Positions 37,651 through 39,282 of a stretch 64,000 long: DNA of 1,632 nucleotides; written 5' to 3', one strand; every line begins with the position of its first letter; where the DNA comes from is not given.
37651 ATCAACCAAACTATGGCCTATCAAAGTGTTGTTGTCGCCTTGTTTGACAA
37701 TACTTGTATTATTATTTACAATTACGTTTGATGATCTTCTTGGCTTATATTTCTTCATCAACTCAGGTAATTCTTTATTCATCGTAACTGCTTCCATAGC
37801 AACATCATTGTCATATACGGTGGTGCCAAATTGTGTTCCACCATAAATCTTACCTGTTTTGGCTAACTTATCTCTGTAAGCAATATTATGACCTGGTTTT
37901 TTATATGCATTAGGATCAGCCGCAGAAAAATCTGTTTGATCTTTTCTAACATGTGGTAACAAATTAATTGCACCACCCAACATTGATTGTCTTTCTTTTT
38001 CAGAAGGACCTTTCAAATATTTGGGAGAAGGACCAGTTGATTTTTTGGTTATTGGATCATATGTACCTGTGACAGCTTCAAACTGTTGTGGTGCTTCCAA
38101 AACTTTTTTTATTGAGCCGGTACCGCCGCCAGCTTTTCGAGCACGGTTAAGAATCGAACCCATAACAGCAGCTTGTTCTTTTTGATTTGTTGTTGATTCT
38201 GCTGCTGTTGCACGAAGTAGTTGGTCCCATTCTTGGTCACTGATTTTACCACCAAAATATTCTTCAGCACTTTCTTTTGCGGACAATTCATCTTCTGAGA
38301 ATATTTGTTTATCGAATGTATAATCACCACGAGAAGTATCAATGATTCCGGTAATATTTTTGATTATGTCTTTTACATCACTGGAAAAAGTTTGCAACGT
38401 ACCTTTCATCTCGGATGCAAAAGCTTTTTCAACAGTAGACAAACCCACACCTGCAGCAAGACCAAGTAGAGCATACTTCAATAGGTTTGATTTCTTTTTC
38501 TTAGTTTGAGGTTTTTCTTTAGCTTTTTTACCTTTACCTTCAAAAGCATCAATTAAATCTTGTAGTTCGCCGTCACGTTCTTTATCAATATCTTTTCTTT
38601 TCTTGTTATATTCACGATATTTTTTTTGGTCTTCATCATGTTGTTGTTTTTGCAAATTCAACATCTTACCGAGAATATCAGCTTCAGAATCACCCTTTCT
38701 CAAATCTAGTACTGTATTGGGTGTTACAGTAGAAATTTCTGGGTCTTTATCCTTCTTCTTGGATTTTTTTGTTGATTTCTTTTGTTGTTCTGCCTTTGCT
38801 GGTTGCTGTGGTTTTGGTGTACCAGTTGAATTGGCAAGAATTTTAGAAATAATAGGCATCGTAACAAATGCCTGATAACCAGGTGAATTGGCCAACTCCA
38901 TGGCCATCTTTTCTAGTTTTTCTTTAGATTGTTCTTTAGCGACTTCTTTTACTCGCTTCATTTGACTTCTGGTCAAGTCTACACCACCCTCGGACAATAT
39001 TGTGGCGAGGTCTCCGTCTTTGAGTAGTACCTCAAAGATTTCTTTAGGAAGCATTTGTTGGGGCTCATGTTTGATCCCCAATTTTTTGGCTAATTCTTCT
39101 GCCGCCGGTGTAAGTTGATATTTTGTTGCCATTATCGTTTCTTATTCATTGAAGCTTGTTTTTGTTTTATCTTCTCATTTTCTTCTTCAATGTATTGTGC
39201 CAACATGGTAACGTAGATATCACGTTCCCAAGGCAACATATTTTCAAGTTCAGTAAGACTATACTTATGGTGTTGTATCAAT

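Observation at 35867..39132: Two paralogous tape-measure-like proteins, one carrying a SleB-type lytic domain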

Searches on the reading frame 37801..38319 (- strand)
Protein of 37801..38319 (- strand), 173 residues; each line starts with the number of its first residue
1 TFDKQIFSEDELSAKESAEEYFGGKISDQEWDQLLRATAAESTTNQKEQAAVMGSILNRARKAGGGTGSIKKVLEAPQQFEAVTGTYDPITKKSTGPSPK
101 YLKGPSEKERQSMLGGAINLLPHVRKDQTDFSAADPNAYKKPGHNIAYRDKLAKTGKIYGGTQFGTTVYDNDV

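Call 50: search_solved_structures(query=A6, max_evalue=10, show_alignments=3)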
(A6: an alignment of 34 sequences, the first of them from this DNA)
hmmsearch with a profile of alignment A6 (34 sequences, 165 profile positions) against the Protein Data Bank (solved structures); distinct sequences matched with E-value up to 10: 3.
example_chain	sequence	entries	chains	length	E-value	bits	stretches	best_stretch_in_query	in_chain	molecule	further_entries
4fet_B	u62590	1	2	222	0.00032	23.9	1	26-81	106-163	Spore cortex-lytic enzyme prepeptide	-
4f55_A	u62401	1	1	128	0.00044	23.5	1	26-82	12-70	Spore cortex-lytic enzyme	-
1ng6_A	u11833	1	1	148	0.0008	22.6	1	15-71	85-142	Hypothetical protein yqeY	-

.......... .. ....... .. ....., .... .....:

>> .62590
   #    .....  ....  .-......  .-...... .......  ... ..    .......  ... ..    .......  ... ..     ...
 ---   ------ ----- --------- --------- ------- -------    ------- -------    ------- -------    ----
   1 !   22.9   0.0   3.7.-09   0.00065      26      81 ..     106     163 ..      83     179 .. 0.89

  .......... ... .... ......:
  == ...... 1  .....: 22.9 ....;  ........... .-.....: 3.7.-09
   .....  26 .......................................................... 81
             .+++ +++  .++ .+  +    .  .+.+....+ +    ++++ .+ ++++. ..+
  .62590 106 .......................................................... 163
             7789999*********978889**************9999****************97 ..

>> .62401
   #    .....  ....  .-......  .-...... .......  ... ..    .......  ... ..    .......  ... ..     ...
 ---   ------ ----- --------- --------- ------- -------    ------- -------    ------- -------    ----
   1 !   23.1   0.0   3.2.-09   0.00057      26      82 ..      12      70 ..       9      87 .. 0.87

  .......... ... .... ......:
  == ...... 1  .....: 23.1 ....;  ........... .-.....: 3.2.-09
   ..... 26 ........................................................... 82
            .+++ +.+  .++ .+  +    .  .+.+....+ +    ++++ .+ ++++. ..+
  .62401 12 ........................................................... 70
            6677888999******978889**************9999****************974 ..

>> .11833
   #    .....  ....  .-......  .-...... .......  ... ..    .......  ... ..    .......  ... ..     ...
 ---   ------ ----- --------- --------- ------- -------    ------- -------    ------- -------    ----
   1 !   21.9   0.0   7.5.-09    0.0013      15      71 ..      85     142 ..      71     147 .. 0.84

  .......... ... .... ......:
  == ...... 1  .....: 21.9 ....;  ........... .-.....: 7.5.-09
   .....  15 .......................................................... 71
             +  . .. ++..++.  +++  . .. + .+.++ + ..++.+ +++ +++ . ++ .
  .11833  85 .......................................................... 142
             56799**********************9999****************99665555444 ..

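Call 55: predict_structure(alignment_id=A6)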
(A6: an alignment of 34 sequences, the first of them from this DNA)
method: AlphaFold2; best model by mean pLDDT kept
length: 173 residues; sequences in the alignment: 34
mean_pLDDT: 94.0   pTM: 0.90
mean pLDDT of the five models: 94.0, 93.9, 93.2, 93.1, 93.0
residues with pLDDT >= 90: 153; 70-90: 15; 50-70: 5; < 50: 0
segments of 3 or more residues with pLDDT < 50: none
pLDDT, mean of each block of 10 residues (from residue 1): 80 98 96 98 98 98 82 94 94 95 98 98 97 96 93 95 94 74
secondary structure, 60 per line:
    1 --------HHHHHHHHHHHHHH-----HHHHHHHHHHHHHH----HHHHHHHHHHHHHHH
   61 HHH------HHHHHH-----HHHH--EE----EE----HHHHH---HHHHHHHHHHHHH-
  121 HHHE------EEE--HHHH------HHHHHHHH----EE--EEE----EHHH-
elements in order: H9-22 H28-41 H46-63 H70-75 H81-84 H99-103 H107-119 E131-133 H136-139 H146-153 E162-164

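Call 58: fold_search(model_id=the predicted structure, library=pdb)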
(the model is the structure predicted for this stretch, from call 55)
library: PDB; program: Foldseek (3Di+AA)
matches with E <= 10: 53; with E <= 0.001: 0
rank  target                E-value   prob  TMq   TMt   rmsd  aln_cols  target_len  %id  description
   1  4f55                  1.6e-01  0.85  0.44  0.56   6.5       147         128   16  Crystal Structure of the Catalytic Domain of the Bacillus cereus SleB Protein (released 2012-07-11)
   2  4fet_A                2.4e-01  0.87  0.47  0.63   4.9       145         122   17  Catalytic domain of germination-specific lytic tansglycosylase SleB from Bacillus anthracis (released 2012-07-25)
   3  4fet_B                4.1e-01  0.63  0.45  0.59   5.3       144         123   17  Catalytic domain of germination-specific lytic tansglycosylase SleB from Bacillus anthracis (released 2012-07-25)
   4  6xw2                  2.1e+00  0.03  0.15  0.09  14.2       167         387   10  Crystal structure of the bright genetically encoded calcium indicator NCaMP7 based on mNeonGreen fluorescent protein (released 2020-01-29)
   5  9i5v_l                2.8e+00  0.03  0.17  0.16  14.0       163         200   13  70S P. gingivalis ribosome erm-delta-porN strain (released 2025-08-20)
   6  5ona_A                3.8e+00  0.02  0.16  0.13  22.2       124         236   11  Drosophila Bag-of-marbles CBM peptide bound to human CAF40-CNOT1 (released 2017-12-27)
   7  2lhi_MODEL_1_A        3.8e+00  0.01  0.14  0.14  15.2       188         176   13  Solution structure of Ca2+/CNA1 peptide-bound yCaM (released 2012-08-29)
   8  6yez_L                4.3e+00  0.02  0.16  0.17  14.7       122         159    8  Plant PSI-ferredoxin-plastocyanin supercomplex (released 2020-09-30)
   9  3n3w_B                4.6e+00  0.01  0.15  0.17  14.4       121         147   13  2.2 Angstrom Resolution Crystal Structure of Nuclease Domain of Ribonuclase III (rnc) from Campylobacter jejuni (released 2010-06-02)
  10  1t2b_A                5.1e+00  0.03  0.19  0.10  11.7       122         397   14  Crystal Structure of cytochrome P450cin complexed with its substrate 1,8-cineole (released 2005-04-26)
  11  3cex_A                5.4e+00  0.01  0.15  0.16  13.6       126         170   14  Crystal structure of the conserved protein of locus EF_3021 from Enterococcus faecalis (released 2008-05-13)
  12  9q6a_B                5.4e+00  0.01  0.14  0.12  14.1       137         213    9  Crystal structure of octameric COMMD-like protein MBK5214510 from Flavobacteriaceae bacterium (released 2025-10-01)
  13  9fl8_D                5.8e+00  0.02  0.18  0.14  20.9       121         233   11  Stapled peptide bound to NOT9-NOT1 complex (released 2025-01-29)
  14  3on2_C                5.8e+00  0.01  0.15  0.14  15.7       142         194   13  Structure of a protein with unknown function from Rhodococcus sp. RHA1 (released 2010-09-22)
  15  4ybo_A                5.8e+00  0.01  0.15  0.08  14.6       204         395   15  Structure of Citrate Synthase from the Thermoacidophilic Euryarchaeon Thermolasma acidophilum (released 2015-09-02)
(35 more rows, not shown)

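Call 100: fold_search(model_id=the predicted structure, library=viral)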
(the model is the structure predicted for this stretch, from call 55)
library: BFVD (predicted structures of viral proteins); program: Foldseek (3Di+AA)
matches with E <= 10: 144; with E <= 0.001: 0
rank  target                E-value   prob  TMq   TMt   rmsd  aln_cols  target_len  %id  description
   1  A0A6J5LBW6            1.7e-03  1.00  0.55  0.09  14.0       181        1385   18  Cell wall hydrolase, SleB [uncultured Caudovirales phage]
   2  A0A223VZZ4            2.4e-03  1.00  0.48  0.09   6.2       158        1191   25  Cell wall hydrolyse [Agrobacterium phage Atu_ph03]
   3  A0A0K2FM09            3.0e-03  1.00  0.52  0.46   8.6       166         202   20  (no name in the UniProt tables at hand)
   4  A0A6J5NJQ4            4.5e-03  1.00  0.52  0.23   4.8       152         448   20  Peptidase M15A, C-terminal [uncultured Caudovirales phage]
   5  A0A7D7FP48            5.1e-03  1.00  0.49  0.40   6.3       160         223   19  (no name in the UniProt tables at hand)
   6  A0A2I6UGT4            6.5e-03  1.00  0.49  0.42   5.5       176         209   22  Cell wall hydrolase [Salinibacter phage M8CRM-1]
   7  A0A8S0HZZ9            6.9e-03  1.00  0.38  0.33   5.9       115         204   22  (no name in the UniProt tables at hand)
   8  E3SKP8                8.7e-03  1.00  0.49  0.63   5.7       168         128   15  Peptidase domain-containing protein [Synechococcus phage S-SSM5]
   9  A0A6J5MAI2            1.7e-02  0.98  0.48  0.09  10.7       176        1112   18  Cell wall hydrolase, SleB [uncultured Caudovirales phage]
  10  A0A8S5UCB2            1.8e-02  1.00  0.50  0.41   6.3       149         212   20  Cell Wall Hydrolase [Siphoviridae sp. ctgN495]
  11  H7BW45                2.0e-02  0.98  0.45  0.33   7.1       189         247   15  (no name in the UniProt tables at hand)
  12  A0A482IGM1            2.1e-02  0.96  0.39  0.11   8.4       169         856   15  Uncharacterized protein [Synechococcus phage S-B28]
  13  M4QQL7                2.2e-02  0.97  0.42  0.11   6.3       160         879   16  Peptidase M23 domain-containing protein [Cyanophage P-RSM1]
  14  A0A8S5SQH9            2.5e-02  0.99  0.49  0.48   7.7       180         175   20  Cell Wall Hydrolase [Phage sp. ctPjm15]
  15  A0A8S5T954            3.6e-02  0.97  0.47  0.36   7.4       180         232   12  Cell Wall Hydrolase [Siphoviridae sp. ctwDi18]
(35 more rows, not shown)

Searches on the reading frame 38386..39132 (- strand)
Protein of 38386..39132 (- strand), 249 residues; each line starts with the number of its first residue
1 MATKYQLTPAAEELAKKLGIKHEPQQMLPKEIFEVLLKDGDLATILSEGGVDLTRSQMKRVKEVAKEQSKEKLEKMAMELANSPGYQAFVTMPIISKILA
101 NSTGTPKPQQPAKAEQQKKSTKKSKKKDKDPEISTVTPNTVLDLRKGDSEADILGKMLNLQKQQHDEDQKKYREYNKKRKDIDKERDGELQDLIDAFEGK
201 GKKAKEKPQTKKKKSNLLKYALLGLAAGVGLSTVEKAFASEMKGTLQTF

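Call 77: find_related_loci(query=A8, collection=viral_contigs, flank=6000)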
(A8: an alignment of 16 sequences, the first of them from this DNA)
Query A8 (249 aa) in viral_contigs; peptide patterns used: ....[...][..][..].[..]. (x = any residue, [..] = any of these).
24 stretches matched a pattern; 17 encode a relative of the query (tblastn E <= 1e-3); 17 distinct loci.
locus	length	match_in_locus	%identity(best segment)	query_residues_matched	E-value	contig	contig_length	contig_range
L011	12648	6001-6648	64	25-243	2e-73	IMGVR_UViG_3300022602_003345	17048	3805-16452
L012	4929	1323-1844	38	33-200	6e-34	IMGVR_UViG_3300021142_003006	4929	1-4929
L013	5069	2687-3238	40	33-206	2e-33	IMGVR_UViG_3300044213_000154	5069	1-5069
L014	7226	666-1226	38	28-205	2e-32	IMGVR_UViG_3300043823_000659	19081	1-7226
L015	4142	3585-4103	39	33-196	1e-31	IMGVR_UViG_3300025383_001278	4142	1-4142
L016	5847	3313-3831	40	33-196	3e-31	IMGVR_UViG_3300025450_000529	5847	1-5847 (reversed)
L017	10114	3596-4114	40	33-196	3e-31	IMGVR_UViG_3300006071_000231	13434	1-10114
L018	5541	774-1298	37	33-200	1e-30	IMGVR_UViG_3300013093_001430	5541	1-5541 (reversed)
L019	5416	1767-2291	37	33-200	1e-30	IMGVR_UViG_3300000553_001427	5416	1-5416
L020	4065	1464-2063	37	33-230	4e-30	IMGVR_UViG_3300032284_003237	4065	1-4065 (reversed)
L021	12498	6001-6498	37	28-196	6e-29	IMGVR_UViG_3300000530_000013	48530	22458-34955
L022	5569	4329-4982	34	33-240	1e-27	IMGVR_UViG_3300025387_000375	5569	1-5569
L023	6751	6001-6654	34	33-240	1e-27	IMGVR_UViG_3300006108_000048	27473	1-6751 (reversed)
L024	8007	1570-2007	30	33-194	3e-21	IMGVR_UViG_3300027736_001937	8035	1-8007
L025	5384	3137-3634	29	72-240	7e-15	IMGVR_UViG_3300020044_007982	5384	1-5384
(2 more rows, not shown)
